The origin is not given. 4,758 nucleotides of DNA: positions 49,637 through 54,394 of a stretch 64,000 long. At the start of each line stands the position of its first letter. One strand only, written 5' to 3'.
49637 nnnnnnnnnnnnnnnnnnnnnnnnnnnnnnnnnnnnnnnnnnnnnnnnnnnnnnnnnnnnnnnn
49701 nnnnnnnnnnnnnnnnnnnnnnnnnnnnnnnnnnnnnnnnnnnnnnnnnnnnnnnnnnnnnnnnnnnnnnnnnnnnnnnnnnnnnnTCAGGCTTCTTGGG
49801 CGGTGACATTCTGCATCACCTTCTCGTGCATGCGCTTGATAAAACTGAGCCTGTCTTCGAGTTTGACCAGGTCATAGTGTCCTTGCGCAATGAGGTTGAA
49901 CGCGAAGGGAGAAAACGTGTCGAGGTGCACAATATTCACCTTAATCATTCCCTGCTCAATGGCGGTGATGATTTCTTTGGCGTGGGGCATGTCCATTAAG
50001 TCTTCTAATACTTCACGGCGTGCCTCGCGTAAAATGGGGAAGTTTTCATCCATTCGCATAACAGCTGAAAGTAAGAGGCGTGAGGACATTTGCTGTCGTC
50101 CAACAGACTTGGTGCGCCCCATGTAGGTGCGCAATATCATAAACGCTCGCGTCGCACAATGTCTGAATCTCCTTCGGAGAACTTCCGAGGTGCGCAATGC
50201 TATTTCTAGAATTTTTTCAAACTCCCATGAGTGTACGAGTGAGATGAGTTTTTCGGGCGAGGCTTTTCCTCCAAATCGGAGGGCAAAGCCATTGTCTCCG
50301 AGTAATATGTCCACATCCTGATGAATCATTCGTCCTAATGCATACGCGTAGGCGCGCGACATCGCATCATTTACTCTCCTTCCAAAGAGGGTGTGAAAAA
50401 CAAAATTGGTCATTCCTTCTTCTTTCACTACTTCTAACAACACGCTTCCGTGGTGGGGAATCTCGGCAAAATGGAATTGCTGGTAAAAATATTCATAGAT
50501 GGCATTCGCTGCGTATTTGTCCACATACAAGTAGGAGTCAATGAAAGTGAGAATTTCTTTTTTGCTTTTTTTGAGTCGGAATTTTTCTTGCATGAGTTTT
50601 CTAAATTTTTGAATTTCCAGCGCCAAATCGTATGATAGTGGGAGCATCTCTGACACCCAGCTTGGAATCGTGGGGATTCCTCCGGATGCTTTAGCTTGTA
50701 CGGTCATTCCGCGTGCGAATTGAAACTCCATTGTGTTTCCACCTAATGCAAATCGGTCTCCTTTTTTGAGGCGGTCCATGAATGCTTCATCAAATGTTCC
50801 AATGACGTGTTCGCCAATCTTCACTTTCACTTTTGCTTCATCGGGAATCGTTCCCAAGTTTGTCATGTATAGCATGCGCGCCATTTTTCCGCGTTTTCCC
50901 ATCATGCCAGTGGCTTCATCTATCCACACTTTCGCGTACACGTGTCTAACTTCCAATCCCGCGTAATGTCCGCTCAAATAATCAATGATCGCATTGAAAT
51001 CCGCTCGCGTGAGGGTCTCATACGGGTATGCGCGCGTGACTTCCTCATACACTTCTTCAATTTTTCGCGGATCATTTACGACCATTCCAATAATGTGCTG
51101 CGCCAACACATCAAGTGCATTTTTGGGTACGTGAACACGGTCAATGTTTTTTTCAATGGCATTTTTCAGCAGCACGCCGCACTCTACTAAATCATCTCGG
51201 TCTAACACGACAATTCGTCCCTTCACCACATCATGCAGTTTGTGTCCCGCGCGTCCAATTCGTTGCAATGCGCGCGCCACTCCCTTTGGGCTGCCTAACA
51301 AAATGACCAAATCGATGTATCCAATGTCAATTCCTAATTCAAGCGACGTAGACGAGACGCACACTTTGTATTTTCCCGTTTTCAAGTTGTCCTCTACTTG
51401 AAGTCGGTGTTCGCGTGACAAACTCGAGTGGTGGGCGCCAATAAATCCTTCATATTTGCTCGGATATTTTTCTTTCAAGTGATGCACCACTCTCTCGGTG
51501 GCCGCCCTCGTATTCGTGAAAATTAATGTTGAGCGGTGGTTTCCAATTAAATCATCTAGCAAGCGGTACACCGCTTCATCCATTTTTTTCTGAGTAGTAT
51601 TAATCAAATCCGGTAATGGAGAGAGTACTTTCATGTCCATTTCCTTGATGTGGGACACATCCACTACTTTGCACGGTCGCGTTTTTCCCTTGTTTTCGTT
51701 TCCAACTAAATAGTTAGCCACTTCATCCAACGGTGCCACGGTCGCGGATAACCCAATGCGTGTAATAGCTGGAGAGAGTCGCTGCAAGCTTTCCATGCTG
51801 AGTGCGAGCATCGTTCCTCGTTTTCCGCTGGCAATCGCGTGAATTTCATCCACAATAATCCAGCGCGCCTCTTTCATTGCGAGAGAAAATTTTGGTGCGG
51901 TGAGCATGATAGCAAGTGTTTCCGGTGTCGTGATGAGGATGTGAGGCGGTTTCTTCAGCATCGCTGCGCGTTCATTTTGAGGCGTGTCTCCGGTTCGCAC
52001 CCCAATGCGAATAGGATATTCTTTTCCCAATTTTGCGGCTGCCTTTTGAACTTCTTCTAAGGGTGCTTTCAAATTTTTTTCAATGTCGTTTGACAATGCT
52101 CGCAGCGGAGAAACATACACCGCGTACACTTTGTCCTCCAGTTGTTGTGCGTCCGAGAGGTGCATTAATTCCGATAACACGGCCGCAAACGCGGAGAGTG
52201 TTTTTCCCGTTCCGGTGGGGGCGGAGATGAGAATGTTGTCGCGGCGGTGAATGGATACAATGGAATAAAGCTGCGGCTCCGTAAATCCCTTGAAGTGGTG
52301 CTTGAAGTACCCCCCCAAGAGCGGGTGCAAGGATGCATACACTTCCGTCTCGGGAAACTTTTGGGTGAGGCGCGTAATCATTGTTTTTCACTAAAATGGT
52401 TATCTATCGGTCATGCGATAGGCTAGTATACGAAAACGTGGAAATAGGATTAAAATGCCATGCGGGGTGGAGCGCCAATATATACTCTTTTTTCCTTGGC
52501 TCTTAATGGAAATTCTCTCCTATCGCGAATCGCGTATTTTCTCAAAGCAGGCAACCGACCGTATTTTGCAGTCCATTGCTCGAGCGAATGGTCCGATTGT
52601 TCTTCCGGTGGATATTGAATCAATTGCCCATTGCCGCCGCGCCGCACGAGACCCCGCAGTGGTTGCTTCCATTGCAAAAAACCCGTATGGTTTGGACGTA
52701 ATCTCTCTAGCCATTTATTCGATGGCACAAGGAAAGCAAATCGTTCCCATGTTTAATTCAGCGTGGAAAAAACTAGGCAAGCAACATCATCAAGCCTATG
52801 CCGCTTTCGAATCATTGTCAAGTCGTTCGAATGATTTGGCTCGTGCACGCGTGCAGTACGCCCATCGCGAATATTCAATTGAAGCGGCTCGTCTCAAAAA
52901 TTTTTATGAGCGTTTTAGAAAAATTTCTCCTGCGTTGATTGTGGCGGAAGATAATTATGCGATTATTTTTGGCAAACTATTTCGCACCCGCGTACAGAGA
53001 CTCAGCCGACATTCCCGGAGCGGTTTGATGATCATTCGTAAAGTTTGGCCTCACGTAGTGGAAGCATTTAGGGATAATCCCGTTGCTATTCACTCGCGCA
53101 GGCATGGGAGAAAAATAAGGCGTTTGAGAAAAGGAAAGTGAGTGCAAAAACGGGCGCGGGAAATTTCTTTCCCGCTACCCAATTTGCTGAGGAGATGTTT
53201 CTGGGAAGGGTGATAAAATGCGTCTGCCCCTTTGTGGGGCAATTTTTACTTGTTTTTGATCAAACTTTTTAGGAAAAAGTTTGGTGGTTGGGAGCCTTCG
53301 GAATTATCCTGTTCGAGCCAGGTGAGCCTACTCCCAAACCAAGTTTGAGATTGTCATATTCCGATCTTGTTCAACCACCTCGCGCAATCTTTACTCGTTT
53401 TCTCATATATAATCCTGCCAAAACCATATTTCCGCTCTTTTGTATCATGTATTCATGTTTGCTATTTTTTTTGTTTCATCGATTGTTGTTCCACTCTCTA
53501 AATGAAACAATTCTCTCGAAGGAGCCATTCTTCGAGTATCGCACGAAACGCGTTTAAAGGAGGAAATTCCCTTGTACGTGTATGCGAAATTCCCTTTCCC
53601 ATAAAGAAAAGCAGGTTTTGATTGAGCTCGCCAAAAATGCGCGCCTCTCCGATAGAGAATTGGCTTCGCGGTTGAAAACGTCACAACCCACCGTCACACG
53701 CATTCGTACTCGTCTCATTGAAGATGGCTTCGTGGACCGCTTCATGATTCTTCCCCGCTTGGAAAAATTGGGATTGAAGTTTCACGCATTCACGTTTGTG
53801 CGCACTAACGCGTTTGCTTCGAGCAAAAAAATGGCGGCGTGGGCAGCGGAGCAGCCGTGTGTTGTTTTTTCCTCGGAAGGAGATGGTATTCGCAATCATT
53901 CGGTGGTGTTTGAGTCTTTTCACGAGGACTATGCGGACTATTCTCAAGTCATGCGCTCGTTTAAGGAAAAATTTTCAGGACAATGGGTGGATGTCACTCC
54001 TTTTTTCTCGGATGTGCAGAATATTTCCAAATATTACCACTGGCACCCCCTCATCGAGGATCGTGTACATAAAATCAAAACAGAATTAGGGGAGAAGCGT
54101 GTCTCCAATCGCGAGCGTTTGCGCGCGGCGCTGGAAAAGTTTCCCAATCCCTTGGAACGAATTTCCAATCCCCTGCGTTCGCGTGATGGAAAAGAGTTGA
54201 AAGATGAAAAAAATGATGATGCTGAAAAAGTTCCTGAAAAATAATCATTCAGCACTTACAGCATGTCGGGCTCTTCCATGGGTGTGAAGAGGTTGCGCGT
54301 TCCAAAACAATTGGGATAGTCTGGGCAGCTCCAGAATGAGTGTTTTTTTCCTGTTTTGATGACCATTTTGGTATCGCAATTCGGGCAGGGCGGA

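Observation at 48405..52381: Archaeal Lhr-Core helicase plus MPE nuclease operon extended by an uncharacterised 185-aa basic protein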

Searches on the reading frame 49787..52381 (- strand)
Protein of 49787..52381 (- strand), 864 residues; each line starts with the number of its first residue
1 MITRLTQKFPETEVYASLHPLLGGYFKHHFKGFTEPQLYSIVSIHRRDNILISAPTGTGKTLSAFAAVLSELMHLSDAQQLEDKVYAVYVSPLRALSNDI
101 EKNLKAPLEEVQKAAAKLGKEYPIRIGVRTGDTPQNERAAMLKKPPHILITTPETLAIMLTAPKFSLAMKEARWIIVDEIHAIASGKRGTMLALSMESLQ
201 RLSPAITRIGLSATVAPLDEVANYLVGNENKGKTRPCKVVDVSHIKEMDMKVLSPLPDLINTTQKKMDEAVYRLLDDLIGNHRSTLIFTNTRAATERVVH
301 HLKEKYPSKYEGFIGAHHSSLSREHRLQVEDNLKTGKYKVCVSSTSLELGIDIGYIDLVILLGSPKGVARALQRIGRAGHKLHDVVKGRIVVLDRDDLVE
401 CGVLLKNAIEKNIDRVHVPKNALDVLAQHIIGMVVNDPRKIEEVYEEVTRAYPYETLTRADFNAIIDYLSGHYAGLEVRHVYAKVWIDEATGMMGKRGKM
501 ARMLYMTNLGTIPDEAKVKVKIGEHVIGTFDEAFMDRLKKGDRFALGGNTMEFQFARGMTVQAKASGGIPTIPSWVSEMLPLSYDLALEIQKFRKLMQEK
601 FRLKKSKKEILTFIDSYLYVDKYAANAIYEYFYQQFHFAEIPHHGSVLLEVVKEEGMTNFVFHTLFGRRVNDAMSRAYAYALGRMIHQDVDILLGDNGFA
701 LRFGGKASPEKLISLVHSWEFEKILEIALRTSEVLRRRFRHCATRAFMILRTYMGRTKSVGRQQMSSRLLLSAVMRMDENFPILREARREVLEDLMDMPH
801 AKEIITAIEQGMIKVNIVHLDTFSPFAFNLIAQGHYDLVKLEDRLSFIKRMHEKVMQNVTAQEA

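Call 3: search_protein_families(library=pfam, proteins=[window:49787-52381:-], max_evalue=0.01)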
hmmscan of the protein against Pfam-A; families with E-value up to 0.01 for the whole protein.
window:49787-52381:- (864 aa): 6 families
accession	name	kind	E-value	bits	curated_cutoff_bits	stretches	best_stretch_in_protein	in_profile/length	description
PF08494.16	DEAD_assoc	-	6.9e-54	183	23.5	1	641-827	1-191/191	DEAD/H associated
PF19306.5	WH_Lhr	-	7.5e-33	113.7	27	1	410-568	5-163/168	Large helicase-related protein, winged helix domain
PF00270.35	DEAD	-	2.4e-28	99.4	26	1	35-217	2-163/167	DEAD/DEAH box helicase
PF00271.37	Helicase_C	-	3.4e-20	72.8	23.5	1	273-379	4-107/110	Helicase conserved C-terminal domain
PF04851.21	ResIII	-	2.7e-10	40.9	22.5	1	45-215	21-162/164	Type III restriction enzyme, res subunit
PF22590.2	Cas3-like_C_2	-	0.0012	19.5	27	1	283-378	3-101/106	CRISPR-associated nuclease/helicase Cas3, C-terminal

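Call 4: search_protein_families(library=ncbifam, proteins=[window:49787-52381:-], max_evalue=0.01)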
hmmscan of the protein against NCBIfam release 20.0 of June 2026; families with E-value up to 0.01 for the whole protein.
window:49787-52381:- (864 aa): 29 families (the best 25 are shown)
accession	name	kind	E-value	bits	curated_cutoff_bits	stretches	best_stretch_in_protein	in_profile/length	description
NF010338.0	PRK13767.1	equivalog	0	1155.5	849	1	3-862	4-870/877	ATP-dependent helicase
TIGR04121.1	DEXH_lig_assoc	equivalog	1.4e-168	562.2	850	1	37-856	18-803/804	ligase-associated DNA damage response DEXH box helicase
NF007284.0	PRK09751.1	equivalog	5.8e-124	414.9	1496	2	316-831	354-871/1538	ATP-dependent helicase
TIGR03817.1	DECH_helic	hypoth_equivalog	7.6e-27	93.9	874.1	1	45-400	49-389/742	helicase/secretion neighborhood putative DEAH-box helicase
NF002654.0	PRK02362.1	equivalog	2e-24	85.9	887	1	45-304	37-265/739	ATP-dependent DNA helicase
NF002251.0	PRK01172.1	equivalog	7.7e-19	67.4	891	1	36-308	26-262/674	ATP-dependent DNA helicase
NF001308.0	PRK00254.1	equivalog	2.8e-18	65.5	1216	2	44-305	36-261/720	ATP-dependent DNA helicase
NF010337.0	PRK13766.1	equivalog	1.9e-16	59.3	610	2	263-393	346-476/781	Hef nuclease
NF040935.1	helicase_Hel308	equivalog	8.4e-15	53.9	1200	1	48-304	43-269/704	ATP-dependent DNA helicase Hel308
TIGR01587.1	cas3_core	equivalog_domain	1.5e-14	53.9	102.45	1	50-379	2-317/358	CRISPR-associated helicase Cas3'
NF008394.0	PRK11192.1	equivalog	8.6e-13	47.9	507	2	30-180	23-158/441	ATP-dependent RNA helicase SrmB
NF041067.1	DpdJ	equivalog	2.9e-12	45.1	800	2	45-139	168-259/1482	protein DpdJ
NF008744.0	PRK11776.1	equivalog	6e-12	44.9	524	1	30-380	24-335/460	ATP-dependent RNA helicase DbpA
NF053631.1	RNA_helic_CshA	equivalog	5.9e-11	41.9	646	1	28-381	17-331/434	degradosome RNA helicase CshA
NF053636.1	DDHlcsCsdAPsy1082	equivalog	6.9e-11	41.3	890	1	37-382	30-338/512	DEAD/DEAH box helicase CsdA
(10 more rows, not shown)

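Call 66: search_solved_structures(query=window:49787-52381:-, max_evalue=1e-20)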
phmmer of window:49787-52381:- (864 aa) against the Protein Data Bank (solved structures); distinct sequences matched with E-value up to 1e-20: 2.
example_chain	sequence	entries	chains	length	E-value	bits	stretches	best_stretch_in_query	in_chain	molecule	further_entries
5v9x_A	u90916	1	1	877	1.4e-116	393.9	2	315-831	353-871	ATP-dependent DNA helicase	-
7lhl_A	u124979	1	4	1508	9.5e-116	391.1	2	315-831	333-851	ATP-dependent DNA helicase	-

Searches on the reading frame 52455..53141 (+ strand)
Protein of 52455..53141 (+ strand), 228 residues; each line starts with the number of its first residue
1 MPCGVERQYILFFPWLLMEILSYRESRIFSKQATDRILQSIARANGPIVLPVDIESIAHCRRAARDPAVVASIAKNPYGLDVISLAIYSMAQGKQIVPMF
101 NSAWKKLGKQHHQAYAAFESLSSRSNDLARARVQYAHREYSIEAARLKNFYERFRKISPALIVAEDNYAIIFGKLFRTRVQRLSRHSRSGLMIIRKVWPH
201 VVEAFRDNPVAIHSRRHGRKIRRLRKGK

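Call 3: search_protein_families(library=pfam, proteins=[window:52455-53141:+], max_evalue=0.01)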
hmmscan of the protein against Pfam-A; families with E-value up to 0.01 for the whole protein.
window:52455-53141:+ (228 aa): 1 family
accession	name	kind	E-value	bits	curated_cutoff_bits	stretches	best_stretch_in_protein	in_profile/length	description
PF14489.11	QueF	-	0.0036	17.9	27.3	0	20-52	26-58/81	QueF-like protein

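Call 4: search_protein_families(library=ncbifam, proteins=[window:52455-53141:+], max_evalue=0.01)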
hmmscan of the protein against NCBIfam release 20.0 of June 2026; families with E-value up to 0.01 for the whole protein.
window:52455-53141:+ (228 aa): 0 families

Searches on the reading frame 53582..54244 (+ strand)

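Call 3: search_protein_families(library=pfam, proteins=[window:53582-54244:+], max_evalue=0.01)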
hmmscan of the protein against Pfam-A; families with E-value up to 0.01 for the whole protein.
window:53582-54244:+ (220 aa): 8 families
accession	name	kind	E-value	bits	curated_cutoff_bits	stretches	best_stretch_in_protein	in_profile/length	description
PF13412.12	HTH_24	-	1.1e-09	38.2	21.9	1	6-51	2-47/48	Winged helix-turn-helix DNA-binding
PF01047.28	MarR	-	1.9e-07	31.3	24.6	1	6-53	2-49/59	MarR family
PF12802.13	MarR_2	-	1.9e-05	25.2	27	1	7-53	5-52/61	MarR family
PF13404.12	HTH_AsnC-type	-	3.3e-05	24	27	1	11-40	7-36/42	AsnC-type helix-turn-helix domain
PF01978.25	TrmB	-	0.00024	21.3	25.6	1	5-53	6-54/68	Sugar-specific transcriptional regulator TrmB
PF13545.12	HTH_Crp_2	-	0.00036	20.9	27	1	21-63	22-67/70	Crp-like helix-turn-helix domain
PF13384.12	HTH_23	-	0.0006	20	24.6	1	5-50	2-46/50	Homeodomain-like domain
PF25213.1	HVO_A0261_N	-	0.003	17.8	35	1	8-53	12-56/86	HVO_A0261 N-terminal domain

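Call 4: search_protein_families(library=ncbifam, proteins=[window:53582-54244:+], max_evalue=0.01)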
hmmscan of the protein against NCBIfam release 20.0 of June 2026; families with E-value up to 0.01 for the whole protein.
window:53582-54244:+ (220 aa): 7 families
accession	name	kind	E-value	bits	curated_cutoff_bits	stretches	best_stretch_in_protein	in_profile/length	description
NF053758.1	ChrTpTrnRegChrS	equivalog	5.2e-06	26.3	250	1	4-93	11-99/158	chromate efflux transcriptional regulator ChrS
NF053606.1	Sta1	subfamily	8.8e-06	25.8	80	1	5-53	18-66/100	Sta1 family transcriptional regulator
NF040939.2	trans_reg_lrs14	equivalog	1.3e-05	25.1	90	1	5-53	19-68/103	Lrs14 family HTH-type transcriptional regulator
NF040947.1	trans_reg_LysM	equivalog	4.4e-05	23.3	180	1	8-88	4-81/136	HTH-type transcriptional regulator LysM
NF008273.0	PRK11050.1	equivalog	0.0016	18.1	153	1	13-53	48-86/156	manganese-binding transcriptional regulator MntR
TIGR02937.1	sigma70-ECF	superfamily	0.0037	16.9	42.9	1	8-47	120-159/165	sigma-70 family RNA polymerase sigma factor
NF033545.0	transpos_IS630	equivalog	0.0051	16.3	100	0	13-50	4-41/299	IS630 family transposase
